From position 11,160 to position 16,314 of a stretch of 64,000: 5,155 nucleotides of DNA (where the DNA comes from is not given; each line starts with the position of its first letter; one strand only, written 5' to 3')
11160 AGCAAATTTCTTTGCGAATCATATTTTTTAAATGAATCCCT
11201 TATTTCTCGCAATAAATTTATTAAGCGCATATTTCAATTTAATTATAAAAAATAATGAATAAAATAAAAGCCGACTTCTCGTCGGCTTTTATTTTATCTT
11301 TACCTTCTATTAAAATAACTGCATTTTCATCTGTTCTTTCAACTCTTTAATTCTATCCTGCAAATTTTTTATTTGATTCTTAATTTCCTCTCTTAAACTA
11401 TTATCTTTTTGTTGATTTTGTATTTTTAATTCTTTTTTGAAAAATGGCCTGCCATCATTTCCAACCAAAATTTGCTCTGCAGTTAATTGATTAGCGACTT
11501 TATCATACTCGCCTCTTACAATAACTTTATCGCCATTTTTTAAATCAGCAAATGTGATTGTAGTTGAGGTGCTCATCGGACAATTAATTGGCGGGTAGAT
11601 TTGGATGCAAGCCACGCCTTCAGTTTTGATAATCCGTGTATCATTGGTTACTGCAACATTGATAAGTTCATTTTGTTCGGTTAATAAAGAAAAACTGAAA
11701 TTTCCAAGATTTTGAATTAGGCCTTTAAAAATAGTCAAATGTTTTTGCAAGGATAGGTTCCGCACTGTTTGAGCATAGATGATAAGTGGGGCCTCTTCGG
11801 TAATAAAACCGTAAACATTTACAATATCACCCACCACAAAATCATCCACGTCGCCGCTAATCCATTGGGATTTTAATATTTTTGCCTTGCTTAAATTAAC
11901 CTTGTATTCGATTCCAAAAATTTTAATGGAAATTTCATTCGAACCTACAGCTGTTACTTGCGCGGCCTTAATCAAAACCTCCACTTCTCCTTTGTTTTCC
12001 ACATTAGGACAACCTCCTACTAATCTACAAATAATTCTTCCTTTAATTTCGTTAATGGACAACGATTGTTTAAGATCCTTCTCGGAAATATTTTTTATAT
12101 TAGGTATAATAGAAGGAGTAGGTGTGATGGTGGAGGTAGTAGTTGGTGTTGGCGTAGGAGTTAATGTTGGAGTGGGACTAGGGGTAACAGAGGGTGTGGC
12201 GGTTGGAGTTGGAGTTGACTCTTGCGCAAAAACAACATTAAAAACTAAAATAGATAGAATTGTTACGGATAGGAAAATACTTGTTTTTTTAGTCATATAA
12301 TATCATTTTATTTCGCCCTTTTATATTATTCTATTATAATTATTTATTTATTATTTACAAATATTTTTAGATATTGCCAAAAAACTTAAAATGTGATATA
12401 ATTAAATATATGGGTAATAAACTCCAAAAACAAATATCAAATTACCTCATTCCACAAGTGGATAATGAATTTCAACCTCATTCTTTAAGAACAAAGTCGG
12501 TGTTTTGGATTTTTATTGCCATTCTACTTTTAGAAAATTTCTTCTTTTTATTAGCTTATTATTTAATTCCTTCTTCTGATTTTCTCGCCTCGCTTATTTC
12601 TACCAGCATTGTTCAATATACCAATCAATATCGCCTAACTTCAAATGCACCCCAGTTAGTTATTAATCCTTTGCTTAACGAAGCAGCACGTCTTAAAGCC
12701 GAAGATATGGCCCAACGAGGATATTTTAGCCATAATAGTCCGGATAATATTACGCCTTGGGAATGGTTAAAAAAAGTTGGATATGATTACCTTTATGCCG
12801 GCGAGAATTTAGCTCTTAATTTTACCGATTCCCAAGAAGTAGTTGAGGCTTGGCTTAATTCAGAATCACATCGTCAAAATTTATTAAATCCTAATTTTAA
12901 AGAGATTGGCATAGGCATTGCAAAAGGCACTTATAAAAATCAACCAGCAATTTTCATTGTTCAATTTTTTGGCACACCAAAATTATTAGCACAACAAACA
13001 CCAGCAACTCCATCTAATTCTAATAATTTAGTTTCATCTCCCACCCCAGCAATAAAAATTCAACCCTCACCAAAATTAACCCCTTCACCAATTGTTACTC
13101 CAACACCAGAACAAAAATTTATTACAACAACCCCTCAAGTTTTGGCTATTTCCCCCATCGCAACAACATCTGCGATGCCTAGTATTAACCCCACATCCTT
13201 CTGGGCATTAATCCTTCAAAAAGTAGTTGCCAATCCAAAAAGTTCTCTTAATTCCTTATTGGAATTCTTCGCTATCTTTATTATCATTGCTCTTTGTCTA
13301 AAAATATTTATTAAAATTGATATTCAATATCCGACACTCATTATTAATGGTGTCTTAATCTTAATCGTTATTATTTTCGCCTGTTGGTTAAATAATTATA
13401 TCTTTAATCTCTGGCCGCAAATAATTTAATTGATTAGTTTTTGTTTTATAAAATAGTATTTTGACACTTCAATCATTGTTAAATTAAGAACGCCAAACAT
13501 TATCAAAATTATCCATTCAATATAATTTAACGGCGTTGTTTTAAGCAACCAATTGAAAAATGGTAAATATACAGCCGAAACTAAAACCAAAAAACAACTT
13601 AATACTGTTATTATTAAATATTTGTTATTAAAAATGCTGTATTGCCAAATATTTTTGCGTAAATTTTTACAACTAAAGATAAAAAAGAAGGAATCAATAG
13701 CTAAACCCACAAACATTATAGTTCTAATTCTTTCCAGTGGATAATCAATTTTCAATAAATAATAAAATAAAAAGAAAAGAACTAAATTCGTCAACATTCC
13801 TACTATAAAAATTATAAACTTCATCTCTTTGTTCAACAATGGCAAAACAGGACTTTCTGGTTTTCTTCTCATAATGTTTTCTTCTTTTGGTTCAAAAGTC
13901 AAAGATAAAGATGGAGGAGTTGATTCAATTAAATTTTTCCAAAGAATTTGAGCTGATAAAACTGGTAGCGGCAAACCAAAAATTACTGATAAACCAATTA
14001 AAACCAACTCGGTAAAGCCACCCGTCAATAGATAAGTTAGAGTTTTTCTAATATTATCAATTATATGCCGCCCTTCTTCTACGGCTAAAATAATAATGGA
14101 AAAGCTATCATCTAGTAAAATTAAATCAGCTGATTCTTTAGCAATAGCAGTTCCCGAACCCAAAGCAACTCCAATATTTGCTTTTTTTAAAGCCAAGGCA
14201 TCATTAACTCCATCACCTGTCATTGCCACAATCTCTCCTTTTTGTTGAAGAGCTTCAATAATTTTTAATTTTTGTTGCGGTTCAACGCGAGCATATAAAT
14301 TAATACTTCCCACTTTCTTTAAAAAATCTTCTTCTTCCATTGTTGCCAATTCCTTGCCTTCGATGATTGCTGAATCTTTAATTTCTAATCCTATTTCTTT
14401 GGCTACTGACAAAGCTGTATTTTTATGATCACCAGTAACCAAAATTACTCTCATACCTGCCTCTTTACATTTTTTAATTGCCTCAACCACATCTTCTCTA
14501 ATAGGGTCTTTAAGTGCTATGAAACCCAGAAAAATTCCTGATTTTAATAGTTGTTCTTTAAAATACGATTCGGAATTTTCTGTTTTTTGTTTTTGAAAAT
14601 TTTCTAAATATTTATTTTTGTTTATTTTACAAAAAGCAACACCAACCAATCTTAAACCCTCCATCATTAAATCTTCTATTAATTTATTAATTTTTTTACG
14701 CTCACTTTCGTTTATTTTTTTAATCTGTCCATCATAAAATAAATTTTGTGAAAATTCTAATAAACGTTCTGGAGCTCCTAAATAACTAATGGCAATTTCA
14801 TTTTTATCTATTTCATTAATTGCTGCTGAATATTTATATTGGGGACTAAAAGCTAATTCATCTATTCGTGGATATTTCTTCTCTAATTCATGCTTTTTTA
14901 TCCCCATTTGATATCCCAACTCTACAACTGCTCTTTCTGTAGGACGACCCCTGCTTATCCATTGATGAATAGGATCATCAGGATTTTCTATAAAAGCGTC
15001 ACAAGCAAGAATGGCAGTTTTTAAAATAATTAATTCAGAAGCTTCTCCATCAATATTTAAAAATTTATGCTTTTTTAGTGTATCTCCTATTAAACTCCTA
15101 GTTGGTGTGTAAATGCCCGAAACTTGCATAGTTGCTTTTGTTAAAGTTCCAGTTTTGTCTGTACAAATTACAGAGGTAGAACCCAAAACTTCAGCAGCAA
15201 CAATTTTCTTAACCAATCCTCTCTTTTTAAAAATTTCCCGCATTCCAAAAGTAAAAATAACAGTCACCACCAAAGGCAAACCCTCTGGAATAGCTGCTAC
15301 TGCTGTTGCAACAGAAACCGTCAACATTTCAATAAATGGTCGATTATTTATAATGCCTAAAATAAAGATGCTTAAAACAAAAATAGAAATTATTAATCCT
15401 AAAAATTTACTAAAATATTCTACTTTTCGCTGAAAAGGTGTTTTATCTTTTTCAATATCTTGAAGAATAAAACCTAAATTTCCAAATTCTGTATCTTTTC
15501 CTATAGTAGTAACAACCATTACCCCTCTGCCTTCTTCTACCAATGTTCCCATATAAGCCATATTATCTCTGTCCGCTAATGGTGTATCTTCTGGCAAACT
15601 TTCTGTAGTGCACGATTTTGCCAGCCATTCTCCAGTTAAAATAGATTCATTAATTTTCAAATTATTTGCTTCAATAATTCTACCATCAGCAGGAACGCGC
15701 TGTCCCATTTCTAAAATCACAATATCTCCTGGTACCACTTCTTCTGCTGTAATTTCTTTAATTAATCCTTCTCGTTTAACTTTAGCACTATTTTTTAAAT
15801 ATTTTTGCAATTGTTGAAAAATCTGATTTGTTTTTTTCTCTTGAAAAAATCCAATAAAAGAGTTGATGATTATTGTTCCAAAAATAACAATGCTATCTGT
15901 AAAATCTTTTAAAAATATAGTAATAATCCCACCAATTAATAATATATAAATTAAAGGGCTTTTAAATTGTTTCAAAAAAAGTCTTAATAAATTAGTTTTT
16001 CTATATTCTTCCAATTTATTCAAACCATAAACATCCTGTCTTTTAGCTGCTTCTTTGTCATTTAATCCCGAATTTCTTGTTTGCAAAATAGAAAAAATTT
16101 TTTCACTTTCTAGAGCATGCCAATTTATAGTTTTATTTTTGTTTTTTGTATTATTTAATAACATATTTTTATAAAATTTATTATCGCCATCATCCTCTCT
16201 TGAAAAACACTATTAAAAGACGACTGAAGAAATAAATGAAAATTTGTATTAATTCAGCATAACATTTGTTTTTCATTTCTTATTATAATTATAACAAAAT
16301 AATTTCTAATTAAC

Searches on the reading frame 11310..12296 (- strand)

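Call 9: search_protein_families(library=pfam, proteins=[window:11310-12296:-], max_evalue=0.01)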
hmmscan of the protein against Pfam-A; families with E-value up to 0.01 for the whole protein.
window:11310-12296:- (328 aa): 1 family
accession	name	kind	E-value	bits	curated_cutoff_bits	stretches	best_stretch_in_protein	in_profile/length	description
PF18914.6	DUF5666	-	0.0082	16.8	27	0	244-276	35-59/60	Domain of unknown function (DUF5666)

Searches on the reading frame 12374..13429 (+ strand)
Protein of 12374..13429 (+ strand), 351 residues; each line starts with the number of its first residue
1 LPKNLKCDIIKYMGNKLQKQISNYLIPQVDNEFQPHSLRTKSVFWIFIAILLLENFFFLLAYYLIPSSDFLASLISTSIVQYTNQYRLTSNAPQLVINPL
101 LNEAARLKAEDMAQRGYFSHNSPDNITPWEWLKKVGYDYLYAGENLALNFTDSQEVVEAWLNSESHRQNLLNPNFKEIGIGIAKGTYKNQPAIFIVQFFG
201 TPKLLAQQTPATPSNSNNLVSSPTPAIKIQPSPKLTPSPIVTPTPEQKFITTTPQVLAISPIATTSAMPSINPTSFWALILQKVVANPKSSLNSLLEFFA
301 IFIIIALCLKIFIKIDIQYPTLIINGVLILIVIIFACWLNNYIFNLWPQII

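Call 9: search_protein_families(library=pfam, proteins=[window:12374-13429:+], max_evalue=0.01)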
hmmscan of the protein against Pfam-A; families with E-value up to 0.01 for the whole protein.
window:12374-13429:+ (351 aa): 1 family
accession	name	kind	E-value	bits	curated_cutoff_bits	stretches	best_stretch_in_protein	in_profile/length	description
PF00188.32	CAP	-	2.2e-19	70.9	21.1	1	81-197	2-115/117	Cysteine-rich secretory protein family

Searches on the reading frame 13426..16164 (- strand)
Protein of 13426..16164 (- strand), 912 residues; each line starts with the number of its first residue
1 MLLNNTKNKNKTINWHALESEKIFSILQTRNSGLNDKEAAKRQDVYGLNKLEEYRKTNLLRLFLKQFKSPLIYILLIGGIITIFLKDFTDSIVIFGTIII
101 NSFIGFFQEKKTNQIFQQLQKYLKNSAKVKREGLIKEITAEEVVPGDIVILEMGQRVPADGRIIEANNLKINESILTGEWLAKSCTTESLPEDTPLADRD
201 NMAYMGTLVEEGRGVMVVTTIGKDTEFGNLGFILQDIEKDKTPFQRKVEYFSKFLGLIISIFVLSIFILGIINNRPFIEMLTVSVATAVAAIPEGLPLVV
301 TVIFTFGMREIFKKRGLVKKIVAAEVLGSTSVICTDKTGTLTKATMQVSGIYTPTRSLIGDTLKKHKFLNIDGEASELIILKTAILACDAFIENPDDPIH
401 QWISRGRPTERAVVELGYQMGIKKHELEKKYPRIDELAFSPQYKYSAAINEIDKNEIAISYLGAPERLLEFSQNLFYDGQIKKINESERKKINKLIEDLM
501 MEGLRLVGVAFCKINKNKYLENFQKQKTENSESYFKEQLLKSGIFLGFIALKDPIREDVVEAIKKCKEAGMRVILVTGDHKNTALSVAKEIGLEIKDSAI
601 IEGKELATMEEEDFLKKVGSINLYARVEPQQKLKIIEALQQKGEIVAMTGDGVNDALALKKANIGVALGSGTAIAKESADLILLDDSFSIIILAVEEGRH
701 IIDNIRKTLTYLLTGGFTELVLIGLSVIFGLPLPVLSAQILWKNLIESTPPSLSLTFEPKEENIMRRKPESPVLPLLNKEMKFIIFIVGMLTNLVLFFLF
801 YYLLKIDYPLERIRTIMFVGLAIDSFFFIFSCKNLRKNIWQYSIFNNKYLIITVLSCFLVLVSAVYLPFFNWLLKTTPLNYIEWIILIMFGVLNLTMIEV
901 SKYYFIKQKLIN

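Call 9: search_protein_families(library=pfam, proteins=[window:13426-16164:-], max_evalue=0.01)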
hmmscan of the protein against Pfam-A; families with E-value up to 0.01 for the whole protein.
window:13426-16164:- (912 aa): 6 families
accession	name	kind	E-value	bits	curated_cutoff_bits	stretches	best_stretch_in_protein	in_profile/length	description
PF00122.25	E1-E2_ATPase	-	1.3e-48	165.3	28.1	1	122-314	2-181/181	E1-E2 ATPase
PF00689.26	Cation_ATPase_C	-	1.3e-38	132.9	27.3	1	732-903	1-174/175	Cation transporting ATPase, C-terminus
PF00702.32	Hydrolase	-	2.6e-21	77.3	26.4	1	332-663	3-191/191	haloacid dehalogenase-like hydrolase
PF00690.31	Cation_ATPase_N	-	4.4e-19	68.3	20.4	1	15-81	1-68/69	Cation transporter/ATPase, N-terminus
PF13246.12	Cation_ATPase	-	2.6e-11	43.8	21.7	1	388-472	4-88/91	Cation transport ATPase (P-type)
PF08282.18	Hydrolase_3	-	4.3e-06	27.1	20.9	1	635-683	195-243/255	haloacid dehalogenase-like hydrolase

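Call 13: search_protein_families(library=ncbifam, proteins=[window:13426-16164:-], max_evalue=0.01)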
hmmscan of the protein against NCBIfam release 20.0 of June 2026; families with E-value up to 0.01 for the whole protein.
window:13426-16164:- (912 aa): 29 families (the best 25 are shown)
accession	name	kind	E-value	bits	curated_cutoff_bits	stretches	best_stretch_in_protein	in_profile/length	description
TIGR01522.1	ATPase-IIA2_Ca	equivalog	6.2e-185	616.4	798.3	2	16-513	5-485/854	calcium-transporting P-type ATPase, PMR1-type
TIGR01116.1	ATPase-IIA1_Ca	equivalog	2.3e-147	492.4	703.4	2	543-902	455-795/799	calcium-translocating P-type ATPase, SERCA-type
TIGR01106.1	ATPase-IIC_X-K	subfamily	2.9e-127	426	946.1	2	9-596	11-610/997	Na,H/K antiporter P-type ATPase subunit alpha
TIGR01517.1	ATPase-IIB_Ca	equivalog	3.4e-114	382.8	507.05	1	13-899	34-874/882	calcium-translocating P-type ATPase, PMCA-type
TIGR01647.1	ATPase-IIIA_H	equivalog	1.2e-112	377.5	615.5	1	33-854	1-742/755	plasma-membrane proton-efflux P-type ATPase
TIGR01524.1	ATPase-IIIB_Mg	equivalog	2.1e-109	366.7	610.75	1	6-904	6-860/867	magnesium-translocating P-type ATPase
TIGR01523.1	ATPase-IID_K-Na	equivalog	7.3e-107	358.2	645.05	3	379-795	432-849/997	potassium/sodium efflux P-type ATPase, fungal-type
NF011702.0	PRK15122.1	subfamily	1.6e-94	317.6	975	1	10-905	25-899/907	magnesium-translocating P-type ATPase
TIGR01494.1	ATPase_P-type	subfamily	5.1e-85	285.7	62.3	3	94-364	2-245/478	HAD-IC family P-type ATPase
TIGR01525.1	ATPase-IB_hvy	subfamily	2.6e-71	241.2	346.25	2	76-595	6-427/560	heavy metal translocating P-type ATPase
TIGR01657.1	P-ATPase-V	hypoth_equivalog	4.6e-58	196.6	618.25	2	25-601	131-705/1055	ATP13A2 family polyamine export P-type ATPase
TIGR01511.1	ATPase-IB1_Cu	subfamily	4.8e-54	184.1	397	3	88-357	43-288/542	copper-translocating P-type ATPase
TIGR01512.1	ATPase-IB2_Cd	subfamily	1.2e-52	179.2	313.5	3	75-352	5-256/494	cadmium family heavy metal-translocating P-type ATPase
NF008262.1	PRK11033.1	equivalog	1.3e-39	136.3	1005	3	621-736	598-711/731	zinc/cadmium/mercury/lead-transporting ATPase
NF007952.0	PRK10671.1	equivalog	6.3e-36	123.9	1316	3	616-709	689-782/838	copper-exporting P-type ATPase CopA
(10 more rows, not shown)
